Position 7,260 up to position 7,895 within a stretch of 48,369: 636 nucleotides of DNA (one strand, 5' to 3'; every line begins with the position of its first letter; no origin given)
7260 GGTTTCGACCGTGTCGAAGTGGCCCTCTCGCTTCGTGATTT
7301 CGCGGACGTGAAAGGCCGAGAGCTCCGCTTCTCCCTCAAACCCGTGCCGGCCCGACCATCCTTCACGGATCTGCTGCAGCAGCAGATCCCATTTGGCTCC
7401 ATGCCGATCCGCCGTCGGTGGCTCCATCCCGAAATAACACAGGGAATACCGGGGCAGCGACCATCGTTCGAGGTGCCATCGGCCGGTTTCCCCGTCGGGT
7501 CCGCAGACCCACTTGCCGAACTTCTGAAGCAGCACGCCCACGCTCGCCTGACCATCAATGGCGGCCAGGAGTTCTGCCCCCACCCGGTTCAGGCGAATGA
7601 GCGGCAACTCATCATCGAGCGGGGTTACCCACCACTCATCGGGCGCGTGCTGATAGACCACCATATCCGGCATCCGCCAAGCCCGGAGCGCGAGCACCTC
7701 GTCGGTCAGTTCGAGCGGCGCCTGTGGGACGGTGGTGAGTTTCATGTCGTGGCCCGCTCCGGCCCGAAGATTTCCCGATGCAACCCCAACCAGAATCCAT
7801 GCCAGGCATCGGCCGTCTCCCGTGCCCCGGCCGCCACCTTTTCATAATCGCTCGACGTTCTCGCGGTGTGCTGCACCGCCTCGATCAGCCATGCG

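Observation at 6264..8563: Coupled heme-oxygenase-like diiron-type enzyme and PqqD-like/MidA-like SAM methyltransferase: candidate uncharacterised modification module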

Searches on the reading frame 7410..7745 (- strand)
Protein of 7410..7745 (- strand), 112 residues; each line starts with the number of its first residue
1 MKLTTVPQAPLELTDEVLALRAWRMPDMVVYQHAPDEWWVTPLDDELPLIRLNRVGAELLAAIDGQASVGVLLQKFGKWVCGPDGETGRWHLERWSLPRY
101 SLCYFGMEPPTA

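Call 49: search_protein_families(library=pfam, alignment_id=A4, max_evalue=10)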
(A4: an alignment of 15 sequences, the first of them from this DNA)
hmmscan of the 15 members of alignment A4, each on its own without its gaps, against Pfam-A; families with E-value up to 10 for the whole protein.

A. member 1, seq(112 aa): 0 families

B. families by the number of members that match (of 15 scanned): 4 families
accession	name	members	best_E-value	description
PF05402.18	PqqD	5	0.0061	Coenzyme PQQ synthesis protein D (PqqD)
PF04963.19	Sigma54_CBD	2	0.26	Sigma-54 factor, core binding domain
PF09497.15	Med12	1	0.056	Transcription mediator complex subunit Med12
PF21782.3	PKMT_2nd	1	0.26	PKMT, C-terminal winged helix domain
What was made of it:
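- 7509..7673 (-): MT residues 25-79: candidate PqqD/RRE-like peptide-binding region (three beta-strands, then two helices). 5 of 15 orthologous N-termini give sub-threshold PqqD hits (call 49).
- On PqqD / RiPP recognition element (Pfam PF05402): Window N-terminus: no hit at E up to 10 (call 49). 5 of 15 orthologues give sub-threshold hits, best 0.006 (call 49).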

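Call 58: predict_structure(alignment_id=A4)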
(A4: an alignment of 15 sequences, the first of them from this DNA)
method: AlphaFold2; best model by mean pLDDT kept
length: 112 residues; sequences in the alignment: 15
mean_pLDDT: 58.9   pTM: 0.49
mean pLDDT of the five models: 58.9, 53.2, 50.5, 50.3, 48.9
residues with pLDDT >= 90: 0; 70-90: 36; 50-70: 42; < 50: 34
segments of 3 or more residues with pLDDT < 50: 1-22, 80-88, 110-112
pLDDT, mean of each block of 10 residues (from residue 1): 36 44 62 76 74 73 66 63 45 54 59 44
secondary structure, 60 per line:
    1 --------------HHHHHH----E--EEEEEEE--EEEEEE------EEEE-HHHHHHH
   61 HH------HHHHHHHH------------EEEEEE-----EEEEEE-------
elements in order: H15-20 E28-34 E37-42 E49-52 H54-62 H69-76 E89-94 E100-105

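Call 64: fold_search(model_id=the predicted structure, library=pdb)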
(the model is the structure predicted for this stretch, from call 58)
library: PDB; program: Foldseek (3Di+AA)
matches with E <= 10: 176; with E <= 0.001: 0
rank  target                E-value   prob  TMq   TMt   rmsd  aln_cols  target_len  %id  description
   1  7am1_B                2.9e-01  0.20  0.23  0.05   9.3        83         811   16  Structure of yeast Ssd1, a pseudonuclease (released 2021-08-11)
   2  4tyt                  1.1e+00  0.09  0.19  0.11   9.2        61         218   15  Crystal Structure of BcII metallo-beta-lactamase in complex with ML302F (released 2014-11-26)
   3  4rm5_A                1.2e+00  0.13  0.23  0.13   6.9        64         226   20  Structural and mechanistic insights into NDM-1 catalyzed hydrolysis of cephalosporins (released 2014-11-19)
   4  6f2n                  1.2e+00  0.09  0.20  0.12   9.1        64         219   14  Crystal structure of BCII Metallo-beta-lactamase in complex with KDU197 (released 2018-10-03)
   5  6xci_B                1.4e+00  0.12  0.22  0.13   7.0        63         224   21  Structure of NDM-1 in complex with macrocycle inhibitor NDM1i-3D (released 2021-03-31)
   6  6q30_B                1.4e+00  0.12  0.23  0.13   7.0        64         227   20  Crystal structure of NDM-1 beta-lactamase in complex with boronic inhibitor cpd 5 (released 2019-04-24)
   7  6cac_D                1.4e+00  0.11  0.20  0.11  10.9        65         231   18  Crystal structure of NDM-1 metallo-beta-lactamase harboring an insertion of a Pro residue in L3 loop (released 2018-10-17)
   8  4ro1_A                1.4e+00  0.08  0.21  0.06   9.5        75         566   11  An 3'-5'-exoribonuclease that specifically recognizes RNAs. (released 2015-06-10)
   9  8e2a_A                1.5e+00  0.05  0.18  0.04  11.1        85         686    9  Human Dis3L2 in complex with hairpin D-U7 (released 2023-03-01)
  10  4u4l_A                1.7e+00  0.12  0.23  0.13   7.6        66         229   18  Crystal structure of the metallo-beta-lactamase NDM-1 in complex with a bisthiazolidine inhibitor (released 2014-08-20)
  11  6rmf_A                1.7e+00  0.10  0.21  0.11  10.8        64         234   19  Crystal structure of NDM-1 with VNRX-5133 (released 2019-09-11)
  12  6h25_G                1.7e+00  0.08  0.24  0.14  12.0        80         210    9  Human nuclear RNA exosome EXO-10-MPP6 complex (released 2018-08-15)
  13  6mh0_A                1.8e+00  0.11  0.21  0.12  10.9        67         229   19  Crystal Structure of the New Deli Metallo Beta Lactamase Variant 3 from Klebsiella pneumoniae (released 2018-10-03)
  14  6ibv_B                1.8e+00  0.10  0.23  0.13   7.0        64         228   20  Crystal structure of NDM-1 beta-lactamase in complex with broad spectrum boronic inhibitor cpd 1 (released 2019-05-15)
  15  3sbl                  1.9e+00  0.09  0.21  0.11  10.8        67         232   18  Crystal Structure of New Delhi Metal-beta-lactamase-1 from Klebsiella pneumoniae (released 2011-06-29)
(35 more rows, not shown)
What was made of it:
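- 7509..7673 (-): Foldseek on the isolated-domain model was uninformative (call 64).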
